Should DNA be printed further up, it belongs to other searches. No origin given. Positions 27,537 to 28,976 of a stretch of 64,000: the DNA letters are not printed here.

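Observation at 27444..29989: Candidate modified-peptide locus: leader/GG/Cys-Asp core peptide, hairpin, LpxL-like acyltransferase fold, HExxH intramembrane protease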

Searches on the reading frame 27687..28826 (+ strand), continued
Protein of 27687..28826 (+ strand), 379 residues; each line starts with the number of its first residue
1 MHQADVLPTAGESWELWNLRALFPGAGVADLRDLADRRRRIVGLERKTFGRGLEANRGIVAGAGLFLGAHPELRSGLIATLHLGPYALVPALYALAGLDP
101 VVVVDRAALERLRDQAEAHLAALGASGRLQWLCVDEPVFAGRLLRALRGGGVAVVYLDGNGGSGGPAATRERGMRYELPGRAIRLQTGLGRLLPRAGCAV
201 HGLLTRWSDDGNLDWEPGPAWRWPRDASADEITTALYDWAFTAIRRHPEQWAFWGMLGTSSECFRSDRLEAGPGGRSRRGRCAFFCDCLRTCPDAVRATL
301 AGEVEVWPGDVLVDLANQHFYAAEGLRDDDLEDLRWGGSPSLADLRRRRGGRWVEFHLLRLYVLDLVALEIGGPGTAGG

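Call 36: search_protein_families(library=pfam, proteins=[P0057, P0058, P0069, P0070, P0072, P0086, P0093, P0149, P0098, P0056], max_evalue=0.01)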
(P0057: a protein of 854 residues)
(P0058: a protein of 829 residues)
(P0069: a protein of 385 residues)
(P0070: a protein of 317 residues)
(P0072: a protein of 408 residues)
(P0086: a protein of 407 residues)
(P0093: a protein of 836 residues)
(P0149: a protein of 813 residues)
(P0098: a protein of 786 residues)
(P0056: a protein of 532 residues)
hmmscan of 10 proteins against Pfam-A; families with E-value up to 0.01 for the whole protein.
P0057 (854 aa): 1 family
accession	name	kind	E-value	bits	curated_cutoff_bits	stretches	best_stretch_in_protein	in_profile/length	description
PF03279.18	Lip_A_acyltrans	-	1.1e-19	71.2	22.3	2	617-732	183-289/295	Bacterial lipid A biosynthesis acyltransferase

P0058 (829 aa): 2 families
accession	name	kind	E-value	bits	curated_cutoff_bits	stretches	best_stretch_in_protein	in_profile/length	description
PF03279.18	Lip_A_acyltrans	-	1.3e-21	77.5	22.3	2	84-295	105-293/295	Bacterial lipid A biosynthesis acyltransferase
PF01553.26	Acyltransferase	-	3.1e-05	24.2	23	0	168-234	78-129/132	Acyltransferase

P0069 (385 aa): 1 family
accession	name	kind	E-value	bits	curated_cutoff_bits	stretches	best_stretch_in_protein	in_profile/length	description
PF03279.18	Lip_A_acyltrans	-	3.9e-13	49.7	22.3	1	147-262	183-288/295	Bacterial lipid A biosynthesis acyltransferase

P0070 (317 aa): 2 families
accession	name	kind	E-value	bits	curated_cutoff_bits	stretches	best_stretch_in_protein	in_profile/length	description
PF03279.18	Lip_A_acyltrans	-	8.2e-07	28.9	22.3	1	125-250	173-286/295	Bacterial lipid A biosynthesis acyltransferase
PF01553.26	Acyltransferase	-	0.00012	22.3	23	1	129-198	75-130/132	Acyltransferase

P0072 (408 aa): 0 families

P0086 (407 aa): 1 family
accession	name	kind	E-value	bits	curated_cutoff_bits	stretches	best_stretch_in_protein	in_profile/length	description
PF03279.18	Lip_A_acyltrans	-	3.4e-09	36.7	22.3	1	84-283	105-286/295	Bacterial lipid A biosynthesis acyltransferase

P0093 (836 aa): 1 family
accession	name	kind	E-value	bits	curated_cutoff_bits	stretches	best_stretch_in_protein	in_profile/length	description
PF03279.18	Lip_A_acyltrans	-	0.00011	21.9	22.3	1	573-706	160-286/295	Bacterial lipid A biosynthesis acyltransferase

P0149 (813 aa): 2 families
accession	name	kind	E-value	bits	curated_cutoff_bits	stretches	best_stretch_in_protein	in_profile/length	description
PF03279.18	Lip_A_acyltrans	-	9.3e-07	28.7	22.3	1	495-692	106-289/295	Bacterial lipid A biosynthesis acyltransferase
PF02163.28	Peptidase_M50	-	0.00089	19.1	27.2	1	187-218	3-36/221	Peptidase family M50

P0098 (786 aa): 1 family
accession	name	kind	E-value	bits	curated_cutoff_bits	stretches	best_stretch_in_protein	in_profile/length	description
PF03279.18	Lip_A_acyltrans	-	1.4e-05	24.9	22.3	1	481-665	115-286/295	Bacterial lipid A biosynthesis acyltransferase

P0056 (532 aa): 0 families

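Call 39: find_encoding_contigs(protein=P0149, flank=5000, max_places=2)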
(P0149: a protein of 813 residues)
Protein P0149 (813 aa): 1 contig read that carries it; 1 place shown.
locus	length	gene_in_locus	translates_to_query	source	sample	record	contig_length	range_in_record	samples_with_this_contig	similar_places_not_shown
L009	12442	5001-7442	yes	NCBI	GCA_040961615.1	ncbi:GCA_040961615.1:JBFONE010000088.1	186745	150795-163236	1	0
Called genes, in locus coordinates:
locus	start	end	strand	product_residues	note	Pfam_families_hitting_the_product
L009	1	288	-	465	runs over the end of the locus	PF01554:MatE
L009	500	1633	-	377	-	PF01266:DAO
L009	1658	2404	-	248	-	PF02517:Rce1-like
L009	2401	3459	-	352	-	PF12698:ABC2_membrane_3, PF01061:ABC2_membrane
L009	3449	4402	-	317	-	PF00005:ABC_tran, PF13304:AAA_21 (weak)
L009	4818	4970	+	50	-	-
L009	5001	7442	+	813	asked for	PF03279:Lip_A_acyltrans (weak)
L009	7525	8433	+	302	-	PF02517:Rce1-like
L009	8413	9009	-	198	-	PF03352:Adenine_glyco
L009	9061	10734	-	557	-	-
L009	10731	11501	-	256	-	PF00005:ABC_tran, PF13304:AAA_21 (faint)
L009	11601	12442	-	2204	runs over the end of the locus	PF01645:Glu_synthase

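Call 42: find_encoding_contigs(protein=P0057, flank=5000, max_places=2)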
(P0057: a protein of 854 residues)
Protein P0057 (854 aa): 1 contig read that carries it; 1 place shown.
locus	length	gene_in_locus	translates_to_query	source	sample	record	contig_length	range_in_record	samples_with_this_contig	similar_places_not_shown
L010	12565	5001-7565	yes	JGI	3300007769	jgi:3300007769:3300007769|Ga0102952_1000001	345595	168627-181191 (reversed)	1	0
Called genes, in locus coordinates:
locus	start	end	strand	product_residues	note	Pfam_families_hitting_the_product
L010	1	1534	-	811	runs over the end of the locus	PF12704:MacB_PCD, PF02687:FtsX, PF12704:MacB_PCD, PF02687:FtsX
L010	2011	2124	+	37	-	-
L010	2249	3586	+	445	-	-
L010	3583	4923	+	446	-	-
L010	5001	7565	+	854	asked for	PF03279:Lip_A_acyltrans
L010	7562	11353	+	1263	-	PF00501:AMP-binding, PF23024:AMP-dom_DIP2-like (weak), PF02771:Acyl-CoA_dh_N, PF02770:Acyl-CoA_dh_M, PF00441:Acyl-CoA_dh_1, PF08028:Acyl-CoA_dh_2, PF00550:PP-binding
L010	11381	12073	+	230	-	PF00302:CAT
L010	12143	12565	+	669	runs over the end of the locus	PF02810:SEC-C, PF22007:DUF6930 (weak), PF23988:DUF7309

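Call 43: find_encoding_contigs(protein=P0093, flank=5000, max_places=2)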
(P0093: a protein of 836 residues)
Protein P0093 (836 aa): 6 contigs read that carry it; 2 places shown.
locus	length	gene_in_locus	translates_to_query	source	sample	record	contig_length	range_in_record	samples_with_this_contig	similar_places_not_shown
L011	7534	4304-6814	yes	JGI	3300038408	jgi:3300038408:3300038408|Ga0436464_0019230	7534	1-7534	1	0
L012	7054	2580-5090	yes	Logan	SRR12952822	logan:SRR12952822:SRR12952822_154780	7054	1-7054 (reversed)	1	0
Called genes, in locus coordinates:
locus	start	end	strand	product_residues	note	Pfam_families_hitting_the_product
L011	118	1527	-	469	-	PF01554:MatE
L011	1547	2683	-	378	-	PF01266:DAO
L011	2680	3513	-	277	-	PF02517:Rce1-like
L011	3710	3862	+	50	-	-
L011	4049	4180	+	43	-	-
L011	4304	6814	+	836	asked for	-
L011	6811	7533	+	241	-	?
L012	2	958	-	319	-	?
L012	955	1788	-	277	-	PF02517:Rce1-like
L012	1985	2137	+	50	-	-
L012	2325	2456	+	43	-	-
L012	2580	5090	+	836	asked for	-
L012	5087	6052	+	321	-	PF02517:Rce1-like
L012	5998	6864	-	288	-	PF13489:Methyltransf_23, PF02353:CMAS (faint), PF08241:Methyltransf_11, PF08242:Methyltransf_12, PF13649:Methyltransf_25, PF13847:Methyltransf_31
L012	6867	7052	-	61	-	?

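Call 52: search_solved_structures(query=A3, max_evalue=10, show_alignments=3)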
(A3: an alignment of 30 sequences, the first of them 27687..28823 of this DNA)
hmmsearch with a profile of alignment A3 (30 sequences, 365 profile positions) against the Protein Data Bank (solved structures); distinct sequences matched with E-value up to 10: 7.
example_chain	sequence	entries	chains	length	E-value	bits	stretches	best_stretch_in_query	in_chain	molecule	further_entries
5f2t_A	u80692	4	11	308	1.9e-11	46.7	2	174-262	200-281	Phosphatidylinositol mannoside acyltransferase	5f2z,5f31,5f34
5oce_A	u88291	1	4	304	2.1e-11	46.6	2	174-262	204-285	Phosphatidylinositol mannoside acyltransferase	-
7ojt_A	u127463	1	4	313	2.1e-11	46.6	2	174-262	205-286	Phosphatidylinositol mannoside acyltransferase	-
5kn7_B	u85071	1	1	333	0.061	15.5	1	19-157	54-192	Lipid A biosynthesis lauroyl acyltransferase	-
5knk_B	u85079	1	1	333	0.076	15.2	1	19-157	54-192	Lipid A biosynthesis lauroyl acyltransferase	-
1gmx_A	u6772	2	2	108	0.66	12.1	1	58-113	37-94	THIOSULFATE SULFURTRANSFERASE GLPE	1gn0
2wia_A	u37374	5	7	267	1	11.4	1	189-215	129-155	FERROUS IRON TRANSPORT PROTEIN B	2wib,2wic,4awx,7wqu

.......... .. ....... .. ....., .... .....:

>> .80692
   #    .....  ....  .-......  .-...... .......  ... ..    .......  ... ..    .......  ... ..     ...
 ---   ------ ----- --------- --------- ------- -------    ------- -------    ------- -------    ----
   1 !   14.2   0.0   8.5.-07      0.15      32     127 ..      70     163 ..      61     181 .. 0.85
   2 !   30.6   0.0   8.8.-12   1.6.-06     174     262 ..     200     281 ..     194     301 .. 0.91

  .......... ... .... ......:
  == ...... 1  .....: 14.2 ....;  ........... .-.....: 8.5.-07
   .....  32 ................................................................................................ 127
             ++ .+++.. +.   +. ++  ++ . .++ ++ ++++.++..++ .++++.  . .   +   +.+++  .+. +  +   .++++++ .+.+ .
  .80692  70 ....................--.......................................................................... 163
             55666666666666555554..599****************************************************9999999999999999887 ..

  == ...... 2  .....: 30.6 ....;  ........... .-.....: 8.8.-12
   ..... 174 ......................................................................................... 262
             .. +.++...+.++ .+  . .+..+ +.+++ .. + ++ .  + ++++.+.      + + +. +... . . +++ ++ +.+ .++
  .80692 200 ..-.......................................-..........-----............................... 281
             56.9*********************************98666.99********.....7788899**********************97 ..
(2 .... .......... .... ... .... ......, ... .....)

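Call 55: find_related_loci(query=A1, collection=genome_contigs, flank=4000)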
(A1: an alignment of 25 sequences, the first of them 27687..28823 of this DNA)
Query A1 (379 aa) in genome_contigs; peptide patterns used: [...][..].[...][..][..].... (x = any residue, [..] = any of these).
150 stretches matched a pattern; 38 encode a relative of the query (tblastn E <= 1e-3); 38 distinct loci.
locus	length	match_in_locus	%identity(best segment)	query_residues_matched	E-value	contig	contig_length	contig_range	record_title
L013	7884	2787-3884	51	3-369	5e-108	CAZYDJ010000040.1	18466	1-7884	MAG TPA_asm: uncultured Fibrobacteraceae bacterium isolate binchicken_co42_403 genome assembly, contig: NODE_4005_length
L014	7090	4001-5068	50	12-369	4e-96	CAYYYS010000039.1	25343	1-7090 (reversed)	MAG TPA_asm: uncultured Fibrobacteraceae bacterium isolate binchicken_co65_325 genome assembly, contig: NODE_8029_length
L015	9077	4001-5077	50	8-369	2e-94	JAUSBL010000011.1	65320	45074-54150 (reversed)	MAG: Candidatus Latescibacterota bacterium isolate E6_metabat.bin.61 E6_k141_499981, whole genome shotgun sequence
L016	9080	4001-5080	51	7-369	3e-94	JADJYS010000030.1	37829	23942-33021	MAG: bacterium isolate Lyne_18-Q3-R50-59_BATAC.526 tig00322481-10-377970, whole genome shotgun sequence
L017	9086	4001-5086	47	8-371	3e-94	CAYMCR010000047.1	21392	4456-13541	MAG TPA_asm: uncultured Fibrobacteraceae bacterium isolate binchicken_co65_219 genome assembly, contig: NODE_10145_lengt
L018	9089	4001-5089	50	8-373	1e-96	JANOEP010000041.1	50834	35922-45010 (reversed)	MAG: bacterium isolate SOY_65_metabat_222 SOY_65_k141_2848537, whole genome shotgun sequence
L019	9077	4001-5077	48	9-369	3e-92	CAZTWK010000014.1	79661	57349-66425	MAG TPA_asm: uncultured Fibrobacteraceae bacterium isolate binchicken_co97_231 genome assembly, contig: NODE_1048_length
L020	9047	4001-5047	48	9-357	5e-92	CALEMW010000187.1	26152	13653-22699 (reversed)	MAG TPA_asm: uncultured bacterium isolate ERR2206774_bin.11_CONCOCT_v1.1_MAG genome assembly, contig: ERZ889078.841, who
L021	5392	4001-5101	48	4-373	2e-88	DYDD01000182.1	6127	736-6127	MAG TPA_asm: Fibrobacter sp. isolate IMS_BF NODE_3093_length_6130_cov_7.02156, whole genome shotgun sequence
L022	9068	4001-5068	51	12-369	2e-87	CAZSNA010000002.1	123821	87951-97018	MAG TPA_asm: uncultured Fibrobacteraceae bacterium isolate SRP167671_co2_134 genome assembly, contig: NODE_142_length_12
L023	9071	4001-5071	44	13-369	2e-87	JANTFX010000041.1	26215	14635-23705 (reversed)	MAG: Candidatus Krumholzibacteriia bacterium isolate bin10023 c_000000001399, whole genome shotgun sequence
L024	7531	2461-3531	44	13-369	1e-85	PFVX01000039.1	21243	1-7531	MAG: bacterium CG_4_9_14_3_um_filter_65_15 isolate CG_4_9_14_3_um_filter_65_15 CG_4_9_14_3_um_filter_150_scaffold_2025_c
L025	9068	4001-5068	45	14-369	1e-85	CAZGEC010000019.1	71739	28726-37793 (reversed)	MAG TPA_asm: uncultured Fibrobacteraceae bacterium isolate binchicken_co150_468 genome assembly, contig: NODE_653_length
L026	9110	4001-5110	47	1-371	9e-86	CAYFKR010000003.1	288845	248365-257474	MAG TPA_asm: uncultured Fibrobacteraceae bacterium isolate ERP019367_co1_103 genome assembly, contig: NODE_46_length_288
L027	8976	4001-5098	42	4-369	2e-84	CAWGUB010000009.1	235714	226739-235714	MAG: uncultured delta proteobacterium isolate MFD09779.bin.1.220 genome assembly, contig: contig_24577, whole genome sho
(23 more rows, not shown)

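Call 67: search_protein_families(library=ncbifam, proteins=[P0149, P0057, L010:2249-3583:+, L010:3583-4920:+, L010:7562-11350:+, L010:11381-12070:+], max_evalue=0.001)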
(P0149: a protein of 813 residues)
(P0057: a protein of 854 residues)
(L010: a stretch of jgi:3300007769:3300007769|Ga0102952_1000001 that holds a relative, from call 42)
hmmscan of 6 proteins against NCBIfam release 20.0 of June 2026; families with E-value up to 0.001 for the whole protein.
P0149 (813 aa): 3 families
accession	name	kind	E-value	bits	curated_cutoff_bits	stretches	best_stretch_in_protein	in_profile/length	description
NF041824.1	daptide_HExxH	equivalog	1.7e-31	109.7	300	1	25-393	1-378/379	daptide biosynthesis intramembrane metalloprotease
NF006432.0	PRK08706.1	equivalog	2.4e-05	23.8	384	1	603-691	189-273/289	lipid A biosynthesis lauroyl acyltransferase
NF006270.0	PRK08419.1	equivalog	0.0004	19.8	248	1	606-689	198-282/298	lipid A biosynthesis lauroyl acyltransferase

P0057 (854 aa): 11 families
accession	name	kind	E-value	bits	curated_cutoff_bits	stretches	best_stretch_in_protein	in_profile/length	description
NF005919.0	PRK07920.1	equivalog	4.3e-17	62.1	209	2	530-736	106-293/311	phosphatidylinositol mannoside acyltransferase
NF006270.0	PRK08419.1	equivalog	1.6e-12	47.4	248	2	532-732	102-283/298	lipid A biosynthesis lauroyl acyltransferase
NF006487.0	PRK08905.1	equivalog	5.2e-12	45.4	281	1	63-286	86-279/290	lysophospholipid acyltransferase family protein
TIGR02207.1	lipid_A_htrB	subfamily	1.3e-10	41.1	297.8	1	617-734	180-288/303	LpxL/LpxP family Kdo(2)-lipid IV(A) lauroyl/palmitoleoyl acyltransferase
NF005399.0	PRK06946.1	subfamily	2.2e-07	30.4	343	1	150-282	168-285/294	lipid A biosynthesis lauroyl acyltransferase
NF006437.0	PRK08733.1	equivalog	3.6e-06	26.3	540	1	185-282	206-297/306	LpxL/LpxP family Kdo(2)-lipid IV(A) lauroyl/palmitoleoyl acyltransferase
NF005120.0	PRK06553.1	equivalog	2.4e-05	23.8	273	0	607-734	185-303/308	lipid A biosynthesis lauroyl acyltransferase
NF005340.0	PRK06860.1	subfamily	4e-05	23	398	0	617-734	186-294/309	lipid A biosynthesis lauroyl acyltransferase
NF006432.0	PRK08706.1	equivalog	5.4e-05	22.6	384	1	187-287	191-285/289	lipid A biosynthesis lauroyl acyltransferase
NF005952.0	PRK08025.1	equivalog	5.8e-05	22.4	517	0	618-734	185-291/306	kdo(2)-lipid IV(A) palmitoleoyltransferase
NF011721.1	PRK15174.1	equivalog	8.3e-05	21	1200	0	153-271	535-641/656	Vi polysaccharide transport protein VexE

L010:2249-3583:+ (445 aa): 2 families
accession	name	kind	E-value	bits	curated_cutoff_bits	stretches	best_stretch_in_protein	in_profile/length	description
NF041824.1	daptide_HExxH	equivalog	2.1e-34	119.3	300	1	14-349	14-341/379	daptide biosynthesis intramembrane metalloprotease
NF058609.1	RiPP_HExxH_LiaK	equivalog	1.3e-10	41.4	225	1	140-281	67-208/246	YydH/LiaK family epipeptide maturation metalloprotease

L010:3583-4920:+ (446 aa): 5 families
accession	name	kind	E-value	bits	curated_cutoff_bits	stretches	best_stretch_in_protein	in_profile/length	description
NF002564.0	PRK02190.1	subfamily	4.3e-42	144.4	302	1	125-408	27-299/307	agmatinase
TIGR01230.1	agmatinase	equivalog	2.6e-40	138.8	174.3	1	132-400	14-266/275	agmatinase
TIGR01227.1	hutG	equivalog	2.9e-26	92.4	229.15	1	122-406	26-305/307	formimidoylglutamase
TIGR01229.1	rocF_arginase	equivalog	1.4e-22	80.4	227.6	2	323-410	209-298/300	arginase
NF010347.0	PRK13775.1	equivalog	1.3e-09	37.8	381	1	332-399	249-316/331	formimidoylglutamase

L010:7562-11350:+ (1263 aa): 115 families (the best 25 are shown)
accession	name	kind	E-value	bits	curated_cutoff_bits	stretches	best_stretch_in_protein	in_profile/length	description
NF004282.0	PRK05691.1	subfamily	7.6e-172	573.2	4090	1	36-606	9-573/4334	non-ribosomal peptide synthase/polyketide synthase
NF004509.1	PRK05850.1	subfamily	2.2e-127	425.8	775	1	37-593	4-570/578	fatty-acid--AMP ligase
NF006624.1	PRK09192.1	subfamily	4.7e-117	391.7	600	1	59-597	36-566/567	fatty acyl-AMP ligase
NF038337.1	FAAL_FadD21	exception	2.4e-114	383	1100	1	41-591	9-569/579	fatty-acid--AMP ligase FAAL21/FadD21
NF009124.0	PRK12476.1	subfamily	3.5e-114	382.2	922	1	44-597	42-610/612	fatty acyl-AMP ligase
NF038339.3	FAAL_FadD32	equivalog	2.7e-112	375.9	975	2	38-523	20-519/625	long-chain-fatty-acid--AMP ligase FadD32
NF040633.1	FadD32_Coryne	exception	3e-101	339.6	875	1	68-592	63-613/614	FadD32-like long-chain-fatty-acid--AMP ligase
NF005850.0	PRK07768.1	subfamily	1.4e-100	337.1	572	1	176-589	130-541/545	long-chain-fatty-acid--CoA ligase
NF038338.1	FAAL_FadD28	exception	2.4e-95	320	1100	1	35-589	3-568/580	fatty-acid--AMP ligase FAAL28/FadD28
NF004510.0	PRK05851.1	equivalog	1.5e-72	244.5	621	1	52-589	16-518/525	long-chain-fatty acid--ACP ligase MbtM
TIGR01733.1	AA-adenyl-dom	subfamily_domain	4.9e-45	154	317.4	1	69-506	1-399/409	amino acid adenylation domain-containing protein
NF004837.0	PRK06187.1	subfamily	8.9e-45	152.9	476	1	36-596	8-527/531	long-chain-fatty-acid--CoA ligase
NF058590.1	AcCoDHFadEBacil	equivalog_domain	2.5e-41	141.9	600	1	662-984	61-400/586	acyl-CoA dehydrogenase FadE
NF005702.0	PRK07514.1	subfamily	1.8e-40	138.7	558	1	50-591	14-500/506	malonyl-CoA synthase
NF004511.1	PRK05852.1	equivalog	3e-40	138.3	650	1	43-589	6-502/505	FadD7 family fatty acid--CoA ligase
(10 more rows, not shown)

L010:11381-12070:+ (230 aa): 4 families
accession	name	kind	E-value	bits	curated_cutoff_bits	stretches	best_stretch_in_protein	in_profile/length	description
NF033155.1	CatA_like_1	equivalog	1.1e-32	113.6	300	1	11-224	7-206/209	CatA-like O-acetyltransferase, family 1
NF000491.1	chloram_CatA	equivalog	5.9e-32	111.3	270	1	10-217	3-204/208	type A chloramphenicol O-acetyltransferase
NF040638.1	CatA_like_3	equivalog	2e-19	70.2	275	1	15-214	9-203/212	CatA-like O-acetyltransferase, family 3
NF040637.1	CatA_like_2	equivalog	7.7e-10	38.8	250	1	17-218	9-198/203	CatA-like O-acetyltransferase, family 2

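Call 68: find_encoding_contigs(protein=P0069, flank=6000, max_places=1)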
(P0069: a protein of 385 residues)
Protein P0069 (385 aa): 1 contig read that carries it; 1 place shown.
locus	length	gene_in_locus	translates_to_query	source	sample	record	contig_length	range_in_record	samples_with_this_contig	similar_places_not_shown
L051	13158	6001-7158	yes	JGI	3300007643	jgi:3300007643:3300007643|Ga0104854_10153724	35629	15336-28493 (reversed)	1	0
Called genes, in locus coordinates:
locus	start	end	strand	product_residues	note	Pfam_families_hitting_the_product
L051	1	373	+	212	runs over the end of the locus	-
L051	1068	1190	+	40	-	-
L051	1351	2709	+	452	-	-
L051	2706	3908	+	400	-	PF00491:Arginase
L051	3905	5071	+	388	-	PF03279:Lip_A_acyltrans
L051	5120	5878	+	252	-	-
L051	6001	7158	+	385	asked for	PF03279:Lip_A_acyltrans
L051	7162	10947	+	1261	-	PF00501:AMP-binding, PF23024:AMP-dom_DIP2-like, PF02771:Acyl-CoA_dh_N, PF02770:Acyl-CoA_dh_M, PF00441:Acyl-CoA_dh_1, PF22924:ACOX_C_alpha1, PF00550:PP-binding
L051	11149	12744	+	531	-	PF13360:PQQ_2 (faint), PF06739:SBBP (weak)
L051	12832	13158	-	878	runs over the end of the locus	PF17148:DUF5117, PF16313:DUF4953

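Call 69: find_encoding_contigs(protein=P0070, flank=6000, max_places=1)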
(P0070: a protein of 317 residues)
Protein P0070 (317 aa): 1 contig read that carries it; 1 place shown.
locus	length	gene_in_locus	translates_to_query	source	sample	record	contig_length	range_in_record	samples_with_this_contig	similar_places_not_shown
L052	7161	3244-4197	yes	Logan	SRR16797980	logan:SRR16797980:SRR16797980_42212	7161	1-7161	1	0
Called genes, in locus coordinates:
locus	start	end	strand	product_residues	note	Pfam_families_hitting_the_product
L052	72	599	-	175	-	PF07291:MauE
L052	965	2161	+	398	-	PF25199:nSTAND_NTPase5 (faint), PF13173:AAA_14, PF13635:DUF4143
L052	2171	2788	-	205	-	PF00027:cNMP_binding, PF13545:HTH_Crp_2 (weak)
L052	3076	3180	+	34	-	-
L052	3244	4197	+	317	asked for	PF03279:Lip_A_acyltrans (weak)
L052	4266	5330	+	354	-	PF06580:His_kinase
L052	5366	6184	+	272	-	PF00072:Response_reg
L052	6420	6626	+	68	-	-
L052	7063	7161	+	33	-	?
